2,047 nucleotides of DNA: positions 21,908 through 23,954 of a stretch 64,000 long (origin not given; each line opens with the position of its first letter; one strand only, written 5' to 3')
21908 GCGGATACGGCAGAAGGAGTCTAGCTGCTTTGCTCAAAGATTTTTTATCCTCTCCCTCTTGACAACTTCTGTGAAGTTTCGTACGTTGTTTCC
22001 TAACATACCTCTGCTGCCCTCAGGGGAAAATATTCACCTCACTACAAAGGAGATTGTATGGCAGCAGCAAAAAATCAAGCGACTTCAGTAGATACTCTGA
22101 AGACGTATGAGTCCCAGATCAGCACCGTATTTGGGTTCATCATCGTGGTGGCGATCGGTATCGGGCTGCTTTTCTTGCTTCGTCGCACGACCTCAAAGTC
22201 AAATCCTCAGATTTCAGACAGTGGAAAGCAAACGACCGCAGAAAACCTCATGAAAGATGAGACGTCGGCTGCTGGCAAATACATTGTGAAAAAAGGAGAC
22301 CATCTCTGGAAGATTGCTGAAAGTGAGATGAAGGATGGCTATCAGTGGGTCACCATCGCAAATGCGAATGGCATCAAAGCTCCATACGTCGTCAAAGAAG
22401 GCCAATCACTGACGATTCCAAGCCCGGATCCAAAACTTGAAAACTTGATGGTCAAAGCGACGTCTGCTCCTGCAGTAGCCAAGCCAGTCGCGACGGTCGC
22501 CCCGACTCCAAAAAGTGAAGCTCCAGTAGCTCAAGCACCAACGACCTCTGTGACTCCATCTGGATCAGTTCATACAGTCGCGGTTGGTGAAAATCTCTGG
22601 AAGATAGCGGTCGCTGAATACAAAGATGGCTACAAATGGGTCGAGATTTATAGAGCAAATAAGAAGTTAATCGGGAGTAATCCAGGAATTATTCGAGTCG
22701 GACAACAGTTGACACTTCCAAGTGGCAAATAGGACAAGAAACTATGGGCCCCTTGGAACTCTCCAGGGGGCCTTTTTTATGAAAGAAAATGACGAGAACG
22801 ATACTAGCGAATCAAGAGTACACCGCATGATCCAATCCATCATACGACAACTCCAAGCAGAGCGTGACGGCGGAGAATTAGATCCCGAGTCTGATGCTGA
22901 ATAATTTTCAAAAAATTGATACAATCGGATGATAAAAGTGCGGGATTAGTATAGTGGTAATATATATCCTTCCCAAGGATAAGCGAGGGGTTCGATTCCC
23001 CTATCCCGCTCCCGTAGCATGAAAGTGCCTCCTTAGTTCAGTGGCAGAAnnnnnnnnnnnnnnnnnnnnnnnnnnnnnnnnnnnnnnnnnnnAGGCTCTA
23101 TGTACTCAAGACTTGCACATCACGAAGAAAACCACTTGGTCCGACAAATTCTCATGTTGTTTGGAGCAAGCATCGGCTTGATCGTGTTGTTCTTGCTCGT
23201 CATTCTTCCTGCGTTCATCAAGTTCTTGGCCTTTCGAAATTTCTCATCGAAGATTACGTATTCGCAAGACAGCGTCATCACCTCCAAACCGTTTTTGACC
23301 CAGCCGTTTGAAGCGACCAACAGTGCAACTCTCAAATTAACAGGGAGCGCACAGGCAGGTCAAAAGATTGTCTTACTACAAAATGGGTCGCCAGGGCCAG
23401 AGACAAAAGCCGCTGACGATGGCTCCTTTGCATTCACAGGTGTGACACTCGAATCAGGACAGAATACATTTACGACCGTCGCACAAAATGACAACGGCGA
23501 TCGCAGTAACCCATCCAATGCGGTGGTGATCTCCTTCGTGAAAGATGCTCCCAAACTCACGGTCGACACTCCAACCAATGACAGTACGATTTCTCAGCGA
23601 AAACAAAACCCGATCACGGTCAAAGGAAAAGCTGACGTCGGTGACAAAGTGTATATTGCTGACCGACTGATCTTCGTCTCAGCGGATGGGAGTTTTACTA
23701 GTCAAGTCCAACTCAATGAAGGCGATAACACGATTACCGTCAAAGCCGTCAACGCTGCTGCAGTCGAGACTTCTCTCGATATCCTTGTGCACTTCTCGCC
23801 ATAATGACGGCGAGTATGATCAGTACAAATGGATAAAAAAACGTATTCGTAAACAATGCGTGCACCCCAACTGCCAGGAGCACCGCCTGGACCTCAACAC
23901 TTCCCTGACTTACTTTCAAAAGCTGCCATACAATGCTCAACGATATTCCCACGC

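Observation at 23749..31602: Eight-gene surface-glycan/protein-glycosylation island with Wzy_C-like, GT39 and Wzx components and an AT-rich methyltransferase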

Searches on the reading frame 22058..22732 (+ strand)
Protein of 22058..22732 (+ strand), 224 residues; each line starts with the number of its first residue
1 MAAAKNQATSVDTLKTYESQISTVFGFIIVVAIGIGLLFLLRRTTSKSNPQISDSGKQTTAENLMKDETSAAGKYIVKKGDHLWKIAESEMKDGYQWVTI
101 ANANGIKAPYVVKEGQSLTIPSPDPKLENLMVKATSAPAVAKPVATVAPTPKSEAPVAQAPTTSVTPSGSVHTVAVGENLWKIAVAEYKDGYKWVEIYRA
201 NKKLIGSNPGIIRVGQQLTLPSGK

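Call 8: search_protein_families(library=pfam, proteins=[window:22058-22732:+], max_evalue=0.01)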
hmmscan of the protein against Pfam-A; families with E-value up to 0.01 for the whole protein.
window:22058-22732:+ (224 aa): 2 families
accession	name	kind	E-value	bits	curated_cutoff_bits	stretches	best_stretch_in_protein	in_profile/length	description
PF01476.26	LysM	-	1.1e-16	60.9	20.9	2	75-121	1-43/43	LysM domain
PF23457.1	LysM2_NFP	-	0.0069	16.9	36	0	74-121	7-54/56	NFP LysM2 domain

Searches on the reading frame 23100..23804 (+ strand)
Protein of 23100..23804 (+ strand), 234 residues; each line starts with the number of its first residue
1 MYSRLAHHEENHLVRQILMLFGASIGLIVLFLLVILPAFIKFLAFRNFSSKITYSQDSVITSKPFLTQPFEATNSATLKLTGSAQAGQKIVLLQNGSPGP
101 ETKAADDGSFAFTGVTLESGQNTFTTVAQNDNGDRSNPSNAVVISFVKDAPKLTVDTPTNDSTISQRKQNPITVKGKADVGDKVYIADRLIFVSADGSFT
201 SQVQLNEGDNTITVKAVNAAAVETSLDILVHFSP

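Call 8: search_protein_families(library=pfam, proteins=[window:23100-23804:+], max_evalue=0.01)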
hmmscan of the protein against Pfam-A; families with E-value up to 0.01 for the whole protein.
window:23100-23804:+ (234 aa): 3 families
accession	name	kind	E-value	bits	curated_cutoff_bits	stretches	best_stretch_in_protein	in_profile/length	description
PF09136.16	Glucodextran_B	-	3.2e-17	62.7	27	2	151-225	1-74/83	Glucodextranase, domain B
PF17936.7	Big_6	-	1.9e-05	25.3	27.6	1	74-143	11-81/83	Bacterial Ig domain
PF19077.6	Big_13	-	4.6e-05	24.3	27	1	72-140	23-95/102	Bacterial Ig-like domain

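Call 75: search_protein_families(library=phrogs, proteins=[window:23100-23804:+], max_evalue=0.01)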
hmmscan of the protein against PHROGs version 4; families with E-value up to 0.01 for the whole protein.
window:23100-23804:+ (234 aa): 1 family
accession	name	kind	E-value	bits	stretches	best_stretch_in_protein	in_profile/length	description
phrog_11157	-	unknown function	1.5e-08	32.5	1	71-220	2383-2551/3825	-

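Call 77: find_homologous_proteins(query=window:23100-23804:+, max_evalue=0.001)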
Query window:23100-23804:+ (234 aa): 70 proteins with E <= 0.001 among 997 candidates.
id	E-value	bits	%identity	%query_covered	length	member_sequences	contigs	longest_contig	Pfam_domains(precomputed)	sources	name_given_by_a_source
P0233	9.3e-145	498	100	100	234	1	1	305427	PF09136.17,PF17936.8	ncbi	-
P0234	1.1e-113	396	77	100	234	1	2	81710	PF09136.17,PF17936.8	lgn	-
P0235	1.6e-113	396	77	100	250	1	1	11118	PF09136.17,PF17936.8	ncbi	-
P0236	1.2e-97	344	66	100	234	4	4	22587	PF09136.17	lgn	-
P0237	1.1e-88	315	62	100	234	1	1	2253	PF09136.17,PF19077.7,PF17936.8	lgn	-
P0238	8.0e-88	312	60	100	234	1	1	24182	PF09136.17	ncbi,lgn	ncbi:MAG: hypothetical protein ABI758_06100 [Candidatus Woesebacteria bacterium]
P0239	5.8e-85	302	58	100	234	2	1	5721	PF09136.17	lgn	-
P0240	2.5e-83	297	60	100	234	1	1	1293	PF09136.17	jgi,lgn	jgi:hypothetical protein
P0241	7.4e-78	279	56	100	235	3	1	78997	PF09136.17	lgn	-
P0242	3.1e-75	271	53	100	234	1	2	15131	PF09136.17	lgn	-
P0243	6.7e-73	263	54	100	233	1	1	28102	PF09136.17,PF17936.8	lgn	-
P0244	3.2e-36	143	37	99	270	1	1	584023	PF09136.17,PF19077.7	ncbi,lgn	-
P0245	1.2e-31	128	35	95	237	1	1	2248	PF12733.14,PF09136.17,PF19077.7,PF17936.8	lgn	-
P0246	1.7e-31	128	35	100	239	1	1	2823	PF09136.17,PF19077.7,PF17936.8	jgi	jgi:hypothetical protein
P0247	3.5e-31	127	36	94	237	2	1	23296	PF12733.14,PF09136.17,PF19077.7,PF17936.8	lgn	-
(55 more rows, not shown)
